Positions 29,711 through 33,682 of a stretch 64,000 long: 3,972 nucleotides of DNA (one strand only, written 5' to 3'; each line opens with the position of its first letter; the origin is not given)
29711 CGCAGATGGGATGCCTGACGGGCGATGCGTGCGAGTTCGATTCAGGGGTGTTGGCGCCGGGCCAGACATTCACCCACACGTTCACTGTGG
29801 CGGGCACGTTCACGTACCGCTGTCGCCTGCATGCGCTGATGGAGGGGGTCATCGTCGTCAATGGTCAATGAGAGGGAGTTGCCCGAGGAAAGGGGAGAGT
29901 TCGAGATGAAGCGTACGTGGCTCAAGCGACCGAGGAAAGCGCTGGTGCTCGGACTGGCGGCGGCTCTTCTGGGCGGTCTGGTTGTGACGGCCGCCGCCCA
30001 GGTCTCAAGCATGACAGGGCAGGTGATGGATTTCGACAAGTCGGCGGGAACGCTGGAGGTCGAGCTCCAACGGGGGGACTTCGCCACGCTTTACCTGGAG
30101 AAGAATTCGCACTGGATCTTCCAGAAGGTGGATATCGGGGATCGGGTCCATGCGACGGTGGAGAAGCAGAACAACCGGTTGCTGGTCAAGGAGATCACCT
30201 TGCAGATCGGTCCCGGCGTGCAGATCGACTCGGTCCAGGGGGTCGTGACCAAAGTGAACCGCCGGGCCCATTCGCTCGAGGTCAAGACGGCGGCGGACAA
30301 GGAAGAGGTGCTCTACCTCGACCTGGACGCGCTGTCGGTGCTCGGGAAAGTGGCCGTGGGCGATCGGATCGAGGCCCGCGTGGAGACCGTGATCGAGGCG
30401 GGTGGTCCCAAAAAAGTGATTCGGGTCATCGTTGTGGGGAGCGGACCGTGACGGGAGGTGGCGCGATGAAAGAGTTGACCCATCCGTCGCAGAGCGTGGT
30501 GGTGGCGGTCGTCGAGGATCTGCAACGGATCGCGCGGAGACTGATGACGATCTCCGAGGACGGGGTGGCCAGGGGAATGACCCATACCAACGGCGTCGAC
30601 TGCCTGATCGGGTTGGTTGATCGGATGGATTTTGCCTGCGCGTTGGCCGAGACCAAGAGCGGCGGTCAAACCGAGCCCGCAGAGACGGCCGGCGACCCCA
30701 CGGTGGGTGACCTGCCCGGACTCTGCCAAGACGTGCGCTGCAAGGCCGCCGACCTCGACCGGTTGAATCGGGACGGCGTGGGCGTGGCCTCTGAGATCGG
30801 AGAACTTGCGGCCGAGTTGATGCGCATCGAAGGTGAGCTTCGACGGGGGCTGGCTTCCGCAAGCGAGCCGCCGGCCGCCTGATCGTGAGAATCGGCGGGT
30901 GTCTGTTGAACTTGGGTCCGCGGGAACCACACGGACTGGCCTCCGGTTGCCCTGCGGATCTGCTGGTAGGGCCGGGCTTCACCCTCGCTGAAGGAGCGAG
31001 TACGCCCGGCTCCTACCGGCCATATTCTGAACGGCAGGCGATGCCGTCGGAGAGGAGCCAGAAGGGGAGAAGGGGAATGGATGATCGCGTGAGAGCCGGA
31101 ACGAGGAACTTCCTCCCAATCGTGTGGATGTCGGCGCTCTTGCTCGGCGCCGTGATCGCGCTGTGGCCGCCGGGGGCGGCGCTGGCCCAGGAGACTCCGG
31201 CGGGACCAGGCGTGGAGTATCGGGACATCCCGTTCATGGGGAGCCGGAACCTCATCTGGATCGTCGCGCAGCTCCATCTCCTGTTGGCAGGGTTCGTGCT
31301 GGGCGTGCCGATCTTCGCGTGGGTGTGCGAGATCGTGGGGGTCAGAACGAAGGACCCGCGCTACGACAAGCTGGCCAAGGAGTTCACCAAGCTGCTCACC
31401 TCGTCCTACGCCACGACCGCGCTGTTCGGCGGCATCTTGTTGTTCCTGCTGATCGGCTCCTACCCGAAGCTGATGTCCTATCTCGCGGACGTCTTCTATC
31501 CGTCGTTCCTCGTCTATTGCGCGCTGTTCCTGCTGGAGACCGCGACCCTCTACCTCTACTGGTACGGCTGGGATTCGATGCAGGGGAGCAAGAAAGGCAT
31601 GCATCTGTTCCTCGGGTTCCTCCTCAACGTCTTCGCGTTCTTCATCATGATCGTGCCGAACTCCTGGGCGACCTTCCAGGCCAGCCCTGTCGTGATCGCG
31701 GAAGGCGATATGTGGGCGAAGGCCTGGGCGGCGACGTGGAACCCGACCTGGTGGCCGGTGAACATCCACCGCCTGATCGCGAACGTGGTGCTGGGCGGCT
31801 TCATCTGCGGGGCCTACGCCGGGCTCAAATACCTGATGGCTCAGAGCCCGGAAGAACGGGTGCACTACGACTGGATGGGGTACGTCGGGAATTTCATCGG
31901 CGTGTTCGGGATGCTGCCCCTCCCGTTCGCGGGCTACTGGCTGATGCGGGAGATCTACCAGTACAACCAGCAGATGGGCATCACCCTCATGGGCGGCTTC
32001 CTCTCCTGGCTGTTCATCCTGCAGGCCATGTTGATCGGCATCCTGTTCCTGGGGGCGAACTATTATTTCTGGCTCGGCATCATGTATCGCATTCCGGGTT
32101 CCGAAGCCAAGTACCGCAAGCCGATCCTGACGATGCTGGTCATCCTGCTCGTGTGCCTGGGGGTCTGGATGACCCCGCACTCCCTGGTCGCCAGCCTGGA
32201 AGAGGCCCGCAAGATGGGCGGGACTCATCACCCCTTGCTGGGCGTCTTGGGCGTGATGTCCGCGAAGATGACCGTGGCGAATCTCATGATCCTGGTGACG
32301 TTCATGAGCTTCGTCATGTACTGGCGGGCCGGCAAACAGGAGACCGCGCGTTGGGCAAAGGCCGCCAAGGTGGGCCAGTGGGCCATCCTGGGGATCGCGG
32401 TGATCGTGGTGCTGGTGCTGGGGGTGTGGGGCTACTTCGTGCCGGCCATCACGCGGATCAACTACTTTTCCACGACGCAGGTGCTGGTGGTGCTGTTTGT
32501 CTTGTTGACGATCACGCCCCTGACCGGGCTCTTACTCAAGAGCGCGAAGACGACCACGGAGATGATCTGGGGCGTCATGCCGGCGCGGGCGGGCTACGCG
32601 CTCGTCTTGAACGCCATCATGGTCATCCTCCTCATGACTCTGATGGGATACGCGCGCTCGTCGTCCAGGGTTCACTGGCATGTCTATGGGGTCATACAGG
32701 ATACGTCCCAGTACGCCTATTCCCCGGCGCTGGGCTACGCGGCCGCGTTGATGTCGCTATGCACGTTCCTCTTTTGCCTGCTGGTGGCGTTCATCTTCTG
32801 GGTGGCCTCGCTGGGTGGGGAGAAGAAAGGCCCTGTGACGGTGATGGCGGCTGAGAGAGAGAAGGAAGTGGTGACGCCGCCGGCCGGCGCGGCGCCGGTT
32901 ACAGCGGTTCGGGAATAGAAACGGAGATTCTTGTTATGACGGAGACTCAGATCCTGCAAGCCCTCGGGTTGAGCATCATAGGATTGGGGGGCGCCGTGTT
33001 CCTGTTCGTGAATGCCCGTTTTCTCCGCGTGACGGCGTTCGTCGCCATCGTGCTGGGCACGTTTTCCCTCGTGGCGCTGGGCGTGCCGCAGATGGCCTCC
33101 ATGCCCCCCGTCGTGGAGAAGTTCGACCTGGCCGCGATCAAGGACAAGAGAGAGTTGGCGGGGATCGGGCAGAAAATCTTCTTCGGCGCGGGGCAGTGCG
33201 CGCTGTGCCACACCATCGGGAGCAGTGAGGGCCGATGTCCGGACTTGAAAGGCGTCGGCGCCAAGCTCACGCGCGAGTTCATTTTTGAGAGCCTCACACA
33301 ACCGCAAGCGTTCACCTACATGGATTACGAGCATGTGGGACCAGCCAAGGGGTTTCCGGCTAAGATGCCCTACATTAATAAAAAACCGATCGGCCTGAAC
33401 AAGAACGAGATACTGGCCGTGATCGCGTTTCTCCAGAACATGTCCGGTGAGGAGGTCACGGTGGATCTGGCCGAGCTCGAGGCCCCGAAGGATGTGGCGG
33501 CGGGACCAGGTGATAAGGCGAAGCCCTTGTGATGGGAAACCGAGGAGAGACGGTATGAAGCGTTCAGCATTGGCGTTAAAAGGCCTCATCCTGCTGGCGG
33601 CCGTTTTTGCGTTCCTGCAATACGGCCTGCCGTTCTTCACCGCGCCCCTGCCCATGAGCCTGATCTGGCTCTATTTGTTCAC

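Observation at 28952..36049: CydB-less bd-like oxidase module surrounded by c-type cytochromes, a blue-copper protein and an NxrC/EB_dh-like protein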

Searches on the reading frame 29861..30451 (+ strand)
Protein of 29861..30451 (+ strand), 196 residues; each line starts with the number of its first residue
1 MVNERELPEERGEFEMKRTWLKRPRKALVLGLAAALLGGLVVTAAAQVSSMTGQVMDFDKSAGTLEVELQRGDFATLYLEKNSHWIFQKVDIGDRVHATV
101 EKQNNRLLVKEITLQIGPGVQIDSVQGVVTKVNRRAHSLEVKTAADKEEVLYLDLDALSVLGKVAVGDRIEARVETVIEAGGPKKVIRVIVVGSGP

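Call 3: search_protein_families(library=pfam, proteins=[window:29861-30451:+], max_evalue=0.1)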
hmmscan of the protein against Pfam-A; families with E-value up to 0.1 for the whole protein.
window:29861-30451:+ (196 aa): 3 families
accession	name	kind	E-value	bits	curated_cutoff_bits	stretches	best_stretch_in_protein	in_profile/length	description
PF12920.12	TcdA_TcdB_pore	-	4.7e-06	25.7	27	1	58-148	472-567/655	TcdA/TcdB pore forming domain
PF11604.15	CusF_Ec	-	0.00086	19.6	27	0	87-113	45-71/72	Copper binding periplasmic protein CusF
PF02238.20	COX7a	-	0.012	16.4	22.1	1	17-49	16-48/53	Cytochrome c oxidase subunit VII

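Call 32: search_protein_families(library=ncbifam, proteins=[window:29861-30451:+], max_evalue=0.001)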
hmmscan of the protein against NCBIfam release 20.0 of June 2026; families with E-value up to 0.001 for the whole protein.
window:29861-30451:+ (196 aa): 0 families

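Call 84: find_related_loci(query=window:29906-30451:+, collection=metagenome_contigs, flank=10000)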
Query window:29906-30451:+ (181 aa) in metagenome_contigs; peptide patterns used: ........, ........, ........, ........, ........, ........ (x = any residue, [..] = any of these).
290 stretches matched a pattern; 2 encode a relative of the query (tblastn E <= 1e-3); 2 distinct loci.
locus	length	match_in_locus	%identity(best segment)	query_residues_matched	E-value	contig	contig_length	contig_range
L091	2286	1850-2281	83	1-181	1e-72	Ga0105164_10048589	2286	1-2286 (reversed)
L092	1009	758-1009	74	1-156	5e-36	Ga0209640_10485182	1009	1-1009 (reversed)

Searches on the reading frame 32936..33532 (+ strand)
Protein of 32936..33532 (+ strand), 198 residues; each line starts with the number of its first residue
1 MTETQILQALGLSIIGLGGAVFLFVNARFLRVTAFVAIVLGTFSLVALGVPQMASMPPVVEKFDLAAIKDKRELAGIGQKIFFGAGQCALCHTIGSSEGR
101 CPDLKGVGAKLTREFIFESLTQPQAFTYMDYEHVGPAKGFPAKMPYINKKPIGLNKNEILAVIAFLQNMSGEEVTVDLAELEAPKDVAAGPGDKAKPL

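Call 3: search_protein_families(library=pfam, proteins=[window:32936-33532:+], max_evalue=0.1)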
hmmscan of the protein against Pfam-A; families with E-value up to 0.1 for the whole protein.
window:32936-33532:+ (198 aa): 3 families
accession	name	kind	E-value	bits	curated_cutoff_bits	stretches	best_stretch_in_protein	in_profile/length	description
PF00034.26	Cytochrom_C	-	1.5e-06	29.9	21.3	1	78-169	4-89/90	Cytochrome c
PF02433.20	FixO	-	0.0076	16.2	29.6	0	26-93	7-67/219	Cytochrome C oxidase, mono-heme subunit/FixO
PF13442.11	Cytochrome_CBB3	-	0.023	15.4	27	1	80-124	8-45/68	Cytochrome C oxidase, cbb3-type, subunit III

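Call 92: search_solved_structures(query=window:32936-33532:+, max_evalue=1)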
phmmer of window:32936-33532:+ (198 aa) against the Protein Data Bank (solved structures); distinct sequences matched with E-value up to 1: 3.
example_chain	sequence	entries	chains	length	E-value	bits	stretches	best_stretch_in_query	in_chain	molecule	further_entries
7zs2_A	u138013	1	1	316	1.5e-18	70.5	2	75-173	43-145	Hypothetical (Diheme) protein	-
7zs0_A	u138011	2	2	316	1.7e-18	70.3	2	75-173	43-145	Hypothetical (Diheme) protein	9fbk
7zs1_A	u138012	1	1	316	1.8e-18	70.1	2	75-173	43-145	Hypothetical (Diheme) protein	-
